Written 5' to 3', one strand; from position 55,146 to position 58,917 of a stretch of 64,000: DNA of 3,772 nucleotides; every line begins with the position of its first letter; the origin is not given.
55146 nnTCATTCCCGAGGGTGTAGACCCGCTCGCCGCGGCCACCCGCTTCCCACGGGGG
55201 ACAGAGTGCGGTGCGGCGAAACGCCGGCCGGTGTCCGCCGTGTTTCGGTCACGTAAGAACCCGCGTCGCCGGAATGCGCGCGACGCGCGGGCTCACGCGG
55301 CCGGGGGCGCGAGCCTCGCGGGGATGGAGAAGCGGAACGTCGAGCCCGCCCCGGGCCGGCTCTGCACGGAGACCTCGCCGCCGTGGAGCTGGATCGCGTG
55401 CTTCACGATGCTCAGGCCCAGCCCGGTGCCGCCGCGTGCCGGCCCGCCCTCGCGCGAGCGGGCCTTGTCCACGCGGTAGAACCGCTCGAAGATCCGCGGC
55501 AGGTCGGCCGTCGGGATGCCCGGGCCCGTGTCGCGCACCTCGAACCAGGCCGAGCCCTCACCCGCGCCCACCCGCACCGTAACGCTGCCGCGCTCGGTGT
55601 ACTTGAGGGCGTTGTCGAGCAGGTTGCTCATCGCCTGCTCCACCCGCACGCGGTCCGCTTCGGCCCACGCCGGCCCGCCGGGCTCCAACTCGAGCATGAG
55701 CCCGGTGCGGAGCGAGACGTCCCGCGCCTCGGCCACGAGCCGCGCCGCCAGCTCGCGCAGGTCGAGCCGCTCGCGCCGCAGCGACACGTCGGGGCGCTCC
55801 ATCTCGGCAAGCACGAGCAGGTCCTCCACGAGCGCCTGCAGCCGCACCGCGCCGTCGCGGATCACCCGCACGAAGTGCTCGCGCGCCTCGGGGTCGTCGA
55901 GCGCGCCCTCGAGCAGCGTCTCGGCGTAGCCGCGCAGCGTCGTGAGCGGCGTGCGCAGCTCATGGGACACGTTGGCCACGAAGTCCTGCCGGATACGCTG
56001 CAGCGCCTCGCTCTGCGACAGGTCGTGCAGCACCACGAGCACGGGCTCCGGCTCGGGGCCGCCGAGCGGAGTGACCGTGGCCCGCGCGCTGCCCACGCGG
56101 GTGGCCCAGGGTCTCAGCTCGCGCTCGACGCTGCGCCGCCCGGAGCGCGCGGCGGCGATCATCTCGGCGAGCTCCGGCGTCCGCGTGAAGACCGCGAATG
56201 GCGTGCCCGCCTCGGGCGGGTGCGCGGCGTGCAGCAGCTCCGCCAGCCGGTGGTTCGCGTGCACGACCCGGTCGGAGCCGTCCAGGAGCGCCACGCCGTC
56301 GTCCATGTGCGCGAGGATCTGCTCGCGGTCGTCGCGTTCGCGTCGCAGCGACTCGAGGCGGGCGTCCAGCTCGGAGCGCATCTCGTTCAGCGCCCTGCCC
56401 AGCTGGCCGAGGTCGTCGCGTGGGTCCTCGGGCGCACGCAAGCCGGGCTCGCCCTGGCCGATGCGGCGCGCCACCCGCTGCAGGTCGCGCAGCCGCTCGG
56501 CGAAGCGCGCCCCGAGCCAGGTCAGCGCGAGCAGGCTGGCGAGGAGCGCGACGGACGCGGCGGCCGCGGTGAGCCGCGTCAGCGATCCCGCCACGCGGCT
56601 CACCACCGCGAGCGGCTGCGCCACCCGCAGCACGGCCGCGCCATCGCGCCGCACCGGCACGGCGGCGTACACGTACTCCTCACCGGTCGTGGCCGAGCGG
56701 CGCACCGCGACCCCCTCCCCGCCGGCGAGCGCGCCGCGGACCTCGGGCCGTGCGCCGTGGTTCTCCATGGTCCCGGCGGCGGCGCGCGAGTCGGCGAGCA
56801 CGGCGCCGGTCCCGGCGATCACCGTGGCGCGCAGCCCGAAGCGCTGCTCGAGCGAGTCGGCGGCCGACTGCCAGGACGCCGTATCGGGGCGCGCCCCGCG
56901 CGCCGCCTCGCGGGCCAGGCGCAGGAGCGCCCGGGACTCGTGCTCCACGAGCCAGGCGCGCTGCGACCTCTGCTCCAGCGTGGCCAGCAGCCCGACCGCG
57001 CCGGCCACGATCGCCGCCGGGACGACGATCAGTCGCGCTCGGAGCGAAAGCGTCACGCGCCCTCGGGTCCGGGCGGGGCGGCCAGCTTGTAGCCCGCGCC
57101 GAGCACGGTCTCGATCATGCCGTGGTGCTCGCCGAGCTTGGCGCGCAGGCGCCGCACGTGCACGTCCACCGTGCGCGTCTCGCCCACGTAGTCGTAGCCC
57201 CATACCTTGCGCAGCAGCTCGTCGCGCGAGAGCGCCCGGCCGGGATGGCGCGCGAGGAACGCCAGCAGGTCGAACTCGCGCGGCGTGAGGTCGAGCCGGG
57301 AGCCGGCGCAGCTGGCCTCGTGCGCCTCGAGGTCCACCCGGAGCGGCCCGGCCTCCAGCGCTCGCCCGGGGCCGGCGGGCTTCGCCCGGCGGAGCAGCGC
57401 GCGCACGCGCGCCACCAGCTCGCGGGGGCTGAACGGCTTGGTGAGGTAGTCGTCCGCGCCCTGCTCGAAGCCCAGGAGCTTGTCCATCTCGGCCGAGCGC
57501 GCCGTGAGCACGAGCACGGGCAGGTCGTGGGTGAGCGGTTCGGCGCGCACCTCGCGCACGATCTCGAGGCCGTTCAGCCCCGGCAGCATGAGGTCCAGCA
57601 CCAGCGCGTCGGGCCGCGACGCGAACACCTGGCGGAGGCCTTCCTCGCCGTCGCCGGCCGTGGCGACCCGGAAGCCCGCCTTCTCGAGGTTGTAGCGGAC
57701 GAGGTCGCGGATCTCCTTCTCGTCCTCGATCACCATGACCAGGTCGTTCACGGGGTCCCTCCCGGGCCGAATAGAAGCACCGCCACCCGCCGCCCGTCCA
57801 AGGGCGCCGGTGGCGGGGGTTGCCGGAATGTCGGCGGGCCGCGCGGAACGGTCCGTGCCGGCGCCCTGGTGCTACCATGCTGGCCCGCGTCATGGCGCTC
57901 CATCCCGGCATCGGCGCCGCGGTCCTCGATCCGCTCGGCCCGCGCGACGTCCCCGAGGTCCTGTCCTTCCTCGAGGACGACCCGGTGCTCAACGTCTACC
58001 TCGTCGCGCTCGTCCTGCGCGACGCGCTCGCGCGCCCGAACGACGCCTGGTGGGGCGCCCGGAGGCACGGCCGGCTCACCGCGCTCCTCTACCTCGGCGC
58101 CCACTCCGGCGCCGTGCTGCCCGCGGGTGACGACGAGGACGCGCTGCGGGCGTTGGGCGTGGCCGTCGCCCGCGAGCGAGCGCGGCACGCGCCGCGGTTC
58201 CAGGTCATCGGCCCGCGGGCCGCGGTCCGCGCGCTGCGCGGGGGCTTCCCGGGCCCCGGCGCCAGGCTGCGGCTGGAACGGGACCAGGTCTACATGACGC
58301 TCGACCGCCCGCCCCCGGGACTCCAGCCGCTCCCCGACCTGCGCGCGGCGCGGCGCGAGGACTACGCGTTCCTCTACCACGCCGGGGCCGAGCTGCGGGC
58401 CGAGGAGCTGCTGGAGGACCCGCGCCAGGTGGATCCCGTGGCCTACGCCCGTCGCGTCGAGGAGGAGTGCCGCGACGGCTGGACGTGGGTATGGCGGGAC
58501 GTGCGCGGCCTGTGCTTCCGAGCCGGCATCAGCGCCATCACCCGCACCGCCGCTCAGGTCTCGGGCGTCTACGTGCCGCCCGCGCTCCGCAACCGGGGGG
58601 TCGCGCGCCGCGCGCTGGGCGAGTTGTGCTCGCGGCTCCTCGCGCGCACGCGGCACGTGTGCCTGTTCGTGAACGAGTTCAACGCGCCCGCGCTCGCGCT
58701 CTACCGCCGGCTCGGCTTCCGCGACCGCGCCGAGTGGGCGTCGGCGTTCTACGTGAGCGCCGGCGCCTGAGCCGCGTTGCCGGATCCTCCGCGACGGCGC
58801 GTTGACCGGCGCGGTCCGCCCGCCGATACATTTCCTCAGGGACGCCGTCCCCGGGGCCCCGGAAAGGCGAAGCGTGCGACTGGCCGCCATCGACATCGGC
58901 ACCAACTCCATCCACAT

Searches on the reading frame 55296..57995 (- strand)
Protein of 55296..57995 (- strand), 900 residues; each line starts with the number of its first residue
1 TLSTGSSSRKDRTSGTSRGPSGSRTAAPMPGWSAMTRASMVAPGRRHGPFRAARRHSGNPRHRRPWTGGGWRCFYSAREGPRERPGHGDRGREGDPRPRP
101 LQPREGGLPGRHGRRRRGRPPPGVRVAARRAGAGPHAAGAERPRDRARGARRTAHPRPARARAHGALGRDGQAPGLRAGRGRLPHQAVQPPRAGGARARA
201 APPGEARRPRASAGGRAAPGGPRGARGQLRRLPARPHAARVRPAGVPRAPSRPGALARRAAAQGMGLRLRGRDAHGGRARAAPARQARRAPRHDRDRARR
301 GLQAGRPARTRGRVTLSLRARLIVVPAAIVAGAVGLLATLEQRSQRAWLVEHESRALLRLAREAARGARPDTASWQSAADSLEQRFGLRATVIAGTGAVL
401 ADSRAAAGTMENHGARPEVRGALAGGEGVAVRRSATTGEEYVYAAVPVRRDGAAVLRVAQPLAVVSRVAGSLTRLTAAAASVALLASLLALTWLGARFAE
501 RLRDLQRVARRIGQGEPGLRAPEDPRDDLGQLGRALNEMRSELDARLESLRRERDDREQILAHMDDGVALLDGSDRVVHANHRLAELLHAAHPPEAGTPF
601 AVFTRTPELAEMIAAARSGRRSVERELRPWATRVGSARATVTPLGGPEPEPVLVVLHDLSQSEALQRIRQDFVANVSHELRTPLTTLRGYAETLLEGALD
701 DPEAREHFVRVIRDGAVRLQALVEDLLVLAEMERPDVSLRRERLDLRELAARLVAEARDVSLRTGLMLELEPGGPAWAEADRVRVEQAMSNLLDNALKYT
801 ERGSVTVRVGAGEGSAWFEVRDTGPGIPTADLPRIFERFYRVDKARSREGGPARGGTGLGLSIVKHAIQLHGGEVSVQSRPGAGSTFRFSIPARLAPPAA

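Call 84: search_protein_families(library=pfam, proteins=[window:55296-57995:-], max_evalue=0.00001)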
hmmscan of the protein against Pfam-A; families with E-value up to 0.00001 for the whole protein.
window:55296-57995:- (900 aa): 3 families
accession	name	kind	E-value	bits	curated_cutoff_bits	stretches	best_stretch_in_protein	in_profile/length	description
PF02518.31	HATPase_c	-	1.2e-31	109.9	26.4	1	781-894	2-110/111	Histidine kinase-, DNA gyrase B-, and HSP90-like ATPase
PF00512.31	HisKA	-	7.3e-19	68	26.9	1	669-733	2-64/66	His Kinase A (phospho-acceptor) domain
PF00672.30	HAMP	-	7e-08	33.1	25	1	493-544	1-52/53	HAMP domain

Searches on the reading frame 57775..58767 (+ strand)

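Call 85: search_protein_families(library=pfam, proteins=[window:57775-58767:+], max_evalue=0.00001)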
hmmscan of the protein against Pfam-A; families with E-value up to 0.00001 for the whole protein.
window:57775-58767:+ (331 aa): 4 families
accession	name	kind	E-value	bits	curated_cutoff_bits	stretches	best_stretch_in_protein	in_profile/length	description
PF08445.16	FR47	-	4e-08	33.6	22.1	1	255-319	17-81/86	FR47-like protein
PF00583.31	Acetyltransf_1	-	6.8e-08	33.2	20.7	1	257-315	55-116/116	Acetyltransferase (GNAT) family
PF13508.13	Acetyltransf_7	-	1.3e-06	29.1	27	1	252-316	20-83/84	Acetyltransferase (GNAT) domain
PF13312.11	DUF4081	-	9.6e-06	26.2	25.3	0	93-198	4-103/105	Domain of unknown function (DUF4081)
